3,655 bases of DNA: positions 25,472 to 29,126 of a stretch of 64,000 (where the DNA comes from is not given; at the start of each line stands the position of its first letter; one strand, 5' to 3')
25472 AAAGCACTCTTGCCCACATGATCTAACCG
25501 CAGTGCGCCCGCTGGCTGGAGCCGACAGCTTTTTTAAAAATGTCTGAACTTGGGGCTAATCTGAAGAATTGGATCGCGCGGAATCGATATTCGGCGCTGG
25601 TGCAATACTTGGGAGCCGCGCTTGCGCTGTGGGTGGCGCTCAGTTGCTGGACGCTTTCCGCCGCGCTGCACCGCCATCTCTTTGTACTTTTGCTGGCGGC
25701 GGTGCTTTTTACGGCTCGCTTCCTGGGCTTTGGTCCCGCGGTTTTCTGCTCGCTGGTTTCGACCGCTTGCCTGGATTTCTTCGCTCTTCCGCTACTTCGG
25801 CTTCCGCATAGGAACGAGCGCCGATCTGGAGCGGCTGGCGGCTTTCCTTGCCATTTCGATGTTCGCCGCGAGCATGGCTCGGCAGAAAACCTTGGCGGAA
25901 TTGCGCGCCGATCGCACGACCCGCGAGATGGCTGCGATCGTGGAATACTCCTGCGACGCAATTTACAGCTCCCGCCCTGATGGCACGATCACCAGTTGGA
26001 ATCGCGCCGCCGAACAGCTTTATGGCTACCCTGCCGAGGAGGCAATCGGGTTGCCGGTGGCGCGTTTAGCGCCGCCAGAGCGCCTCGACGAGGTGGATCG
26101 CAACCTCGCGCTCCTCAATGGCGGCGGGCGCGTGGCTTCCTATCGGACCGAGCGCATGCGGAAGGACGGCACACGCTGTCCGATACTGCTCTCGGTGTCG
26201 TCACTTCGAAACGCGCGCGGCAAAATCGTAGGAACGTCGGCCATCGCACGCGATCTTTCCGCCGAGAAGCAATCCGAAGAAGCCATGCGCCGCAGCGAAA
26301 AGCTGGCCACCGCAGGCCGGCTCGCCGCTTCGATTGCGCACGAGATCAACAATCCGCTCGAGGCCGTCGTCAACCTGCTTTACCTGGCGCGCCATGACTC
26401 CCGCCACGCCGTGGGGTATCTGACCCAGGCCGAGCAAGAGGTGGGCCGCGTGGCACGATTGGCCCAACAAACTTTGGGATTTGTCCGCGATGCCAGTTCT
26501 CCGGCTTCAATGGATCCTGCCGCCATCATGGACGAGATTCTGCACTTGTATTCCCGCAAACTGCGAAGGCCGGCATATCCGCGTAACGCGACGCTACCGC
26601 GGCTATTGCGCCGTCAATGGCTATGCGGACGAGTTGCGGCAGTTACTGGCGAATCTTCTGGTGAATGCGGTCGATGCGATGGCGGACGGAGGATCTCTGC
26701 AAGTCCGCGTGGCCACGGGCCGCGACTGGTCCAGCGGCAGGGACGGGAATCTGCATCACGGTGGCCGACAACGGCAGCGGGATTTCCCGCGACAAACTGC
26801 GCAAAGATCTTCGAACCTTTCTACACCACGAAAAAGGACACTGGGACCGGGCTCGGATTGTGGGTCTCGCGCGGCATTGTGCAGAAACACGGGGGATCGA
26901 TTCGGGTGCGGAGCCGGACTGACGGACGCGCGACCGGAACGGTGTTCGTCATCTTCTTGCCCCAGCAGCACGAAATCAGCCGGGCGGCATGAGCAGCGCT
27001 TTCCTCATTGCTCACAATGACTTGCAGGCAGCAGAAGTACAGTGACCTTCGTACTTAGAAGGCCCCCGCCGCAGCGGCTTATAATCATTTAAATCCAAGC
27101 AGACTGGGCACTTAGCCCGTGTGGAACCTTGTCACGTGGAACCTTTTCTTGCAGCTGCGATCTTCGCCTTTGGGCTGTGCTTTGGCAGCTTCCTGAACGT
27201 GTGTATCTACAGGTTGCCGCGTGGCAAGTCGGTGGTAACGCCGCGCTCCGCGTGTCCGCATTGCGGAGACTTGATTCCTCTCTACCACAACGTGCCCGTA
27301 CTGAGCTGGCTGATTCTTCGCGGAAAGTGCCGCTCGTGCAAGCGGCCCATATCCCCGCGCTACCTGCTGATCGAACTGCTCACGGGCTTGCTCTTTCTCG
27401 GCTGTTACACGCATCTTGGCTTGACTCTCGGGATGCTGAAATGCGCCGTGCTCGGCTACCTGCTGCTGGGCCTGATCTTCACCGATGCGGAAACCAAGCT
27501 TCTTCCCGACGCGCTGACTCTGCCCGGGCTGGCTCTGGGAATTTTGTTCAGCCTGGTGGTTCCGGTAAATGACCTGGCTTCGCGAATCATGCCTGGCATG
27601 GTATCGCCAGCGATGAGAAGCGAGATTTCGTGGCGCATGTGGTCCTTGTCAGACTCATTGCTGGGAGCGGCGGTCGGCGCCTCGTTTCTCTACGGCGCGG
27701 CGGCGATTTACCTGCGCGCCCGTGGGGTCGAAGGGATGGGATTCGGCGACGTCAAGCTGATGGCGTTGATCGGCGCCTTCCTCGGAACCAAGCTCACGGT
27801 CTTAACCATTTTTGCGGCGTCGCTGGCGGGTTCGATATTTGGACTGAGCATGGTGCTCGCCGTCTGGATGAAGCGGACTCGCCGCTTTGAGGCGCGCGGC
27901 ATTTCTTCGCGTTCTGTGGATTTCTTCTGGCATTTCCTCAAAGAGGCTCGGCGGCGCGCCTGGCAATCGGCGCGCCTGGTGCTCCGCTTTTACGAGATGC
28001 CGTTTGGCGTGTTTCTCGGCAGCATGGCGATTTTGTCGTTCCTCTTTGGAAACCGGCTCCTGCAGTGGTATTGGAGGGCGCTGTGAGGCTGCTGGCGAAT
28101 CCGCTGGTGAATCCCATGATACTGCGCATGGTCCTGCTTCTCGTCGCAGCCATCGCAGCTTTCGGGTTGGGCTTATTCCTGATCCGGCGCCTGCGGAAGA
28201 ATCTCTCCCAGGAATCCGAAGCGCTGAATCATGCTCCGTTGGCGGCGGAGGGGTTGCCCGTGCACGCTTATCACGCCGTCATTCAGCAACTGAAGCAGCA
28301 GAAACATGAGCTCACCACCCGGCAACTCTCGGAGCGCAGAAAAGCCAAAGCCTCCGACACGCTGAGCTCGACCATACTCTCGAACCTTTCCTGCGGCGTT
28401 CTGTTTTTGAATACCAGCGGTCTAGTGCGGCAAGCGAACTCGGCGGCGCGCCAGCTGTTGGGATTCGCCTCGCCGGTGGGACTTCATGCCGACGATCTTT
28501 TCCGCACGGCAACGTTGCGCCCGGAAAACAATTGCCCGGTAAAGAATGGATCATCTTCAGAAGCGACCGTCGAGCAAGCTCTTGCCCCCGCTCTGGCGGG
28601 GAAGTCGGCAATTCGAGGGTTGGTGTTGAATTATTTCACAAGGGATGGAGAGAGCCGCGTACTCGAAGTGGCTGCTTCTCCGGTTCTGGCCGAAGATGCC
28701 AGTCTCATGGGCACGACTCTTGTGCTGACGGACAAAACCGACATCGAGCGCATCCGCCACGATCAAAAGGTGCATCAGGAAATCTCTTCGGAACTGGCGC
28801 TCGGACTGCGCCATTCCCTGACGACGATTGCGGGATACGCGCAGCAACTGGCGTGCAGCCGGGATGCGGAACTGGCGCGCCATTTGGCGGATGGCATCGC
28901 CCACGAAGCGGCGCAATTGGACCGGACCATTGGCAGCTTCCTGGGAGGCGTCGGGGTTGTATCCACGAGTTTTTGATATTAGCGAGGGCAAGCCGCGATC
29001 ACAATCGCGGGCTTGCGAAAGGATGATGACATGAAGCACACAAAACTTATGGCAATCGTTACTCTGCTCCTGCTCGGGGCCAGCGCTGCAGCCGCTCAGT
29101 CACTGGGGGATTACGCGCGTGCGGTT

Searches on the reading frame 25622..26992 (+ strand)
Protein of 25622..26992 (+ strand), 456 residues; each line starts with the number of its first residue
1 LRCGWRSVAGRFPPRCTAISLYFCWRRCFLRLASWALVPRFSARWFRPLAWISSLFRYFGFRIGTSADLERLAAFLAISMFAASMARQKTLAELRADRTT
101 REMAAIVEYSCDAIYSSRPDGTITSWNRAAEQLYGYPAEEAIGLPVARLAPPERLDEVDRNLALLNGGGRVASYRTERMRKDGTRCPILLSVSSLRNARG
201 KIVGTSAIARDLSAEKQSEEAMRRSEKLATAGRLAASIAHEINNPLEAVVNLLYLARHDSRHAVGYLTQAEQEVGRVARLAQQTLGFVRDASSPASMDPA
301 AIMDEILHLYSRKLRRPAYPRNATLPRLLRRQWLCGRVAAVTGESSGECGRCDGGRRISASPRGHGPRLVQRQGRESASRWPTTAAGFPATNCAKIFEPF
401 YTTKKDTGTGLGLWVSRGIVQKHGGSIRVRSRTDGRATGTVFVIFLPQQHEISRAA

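Call 56: search_protein_families(library=pfam, proteins=[window:25622-26992:+], max_evalue=0.00001)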
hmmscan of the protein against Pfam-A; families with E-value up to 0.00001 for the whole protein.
window:25622-26992:+ (456 aa): 5 families
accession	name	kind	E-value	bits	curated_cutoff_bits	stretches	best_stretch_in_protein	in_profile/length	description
PF08448.16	PAS_4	-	3.1e-14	53.6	23.1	1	116-216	10-109/110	PAS fold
PF13426.13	PAS_9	-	1.6e-13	51.3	27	1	113-213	3-102/103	PAS domain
PF00989.32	PAS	-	8.4e-13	48.8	22.6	1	102-211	2-112/113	PAS fold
PF02518.31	HATPase_c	-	8.3e-12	46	26.4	1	386-449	47-110/111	Histidine kinase-, DNA gyrase B-, and HSP90-like ATPase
PF08447.18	PAS_3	-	3.3e-07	30.9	25.6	1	124-206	2-86/89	PAS fold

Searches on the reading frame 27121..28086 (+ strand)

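Call 56: search_protein_families(library=pfam, proteins=[window:27121-28086:+], max_evalue=0.00001)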
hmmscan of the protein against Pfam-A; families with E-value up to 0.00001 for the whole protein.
window:27121-28086:+ (321 aa): 2 families
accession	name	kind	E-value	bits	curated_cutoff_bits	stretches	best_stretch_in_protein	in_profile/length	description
PF06750.18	A24_N_bact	-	9.4e-36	122.2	23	1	17-98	2-83/84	Bacterial Peptidase A24 N-terminal domain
PF01478.23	Peptidase_A24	-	9.3e-17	61.8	26.5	1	110-242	2-104/104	Type IV leader peptidase family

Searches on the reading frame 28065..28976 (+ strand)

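Call 56: search_protein_families(library=pfam, proteins=[window:28065-28976:+], max_evalue=0.00001)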
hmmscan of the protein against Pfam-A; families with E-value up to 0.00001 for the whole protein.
window:28065-28976:+ (303 aa): 1 family
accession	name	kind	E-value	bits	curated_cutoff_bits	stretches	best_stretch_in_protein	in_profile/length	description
PF08448.16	PAS_4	-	5.6e-06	27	23.1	0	105-226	1-107/110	PAS fold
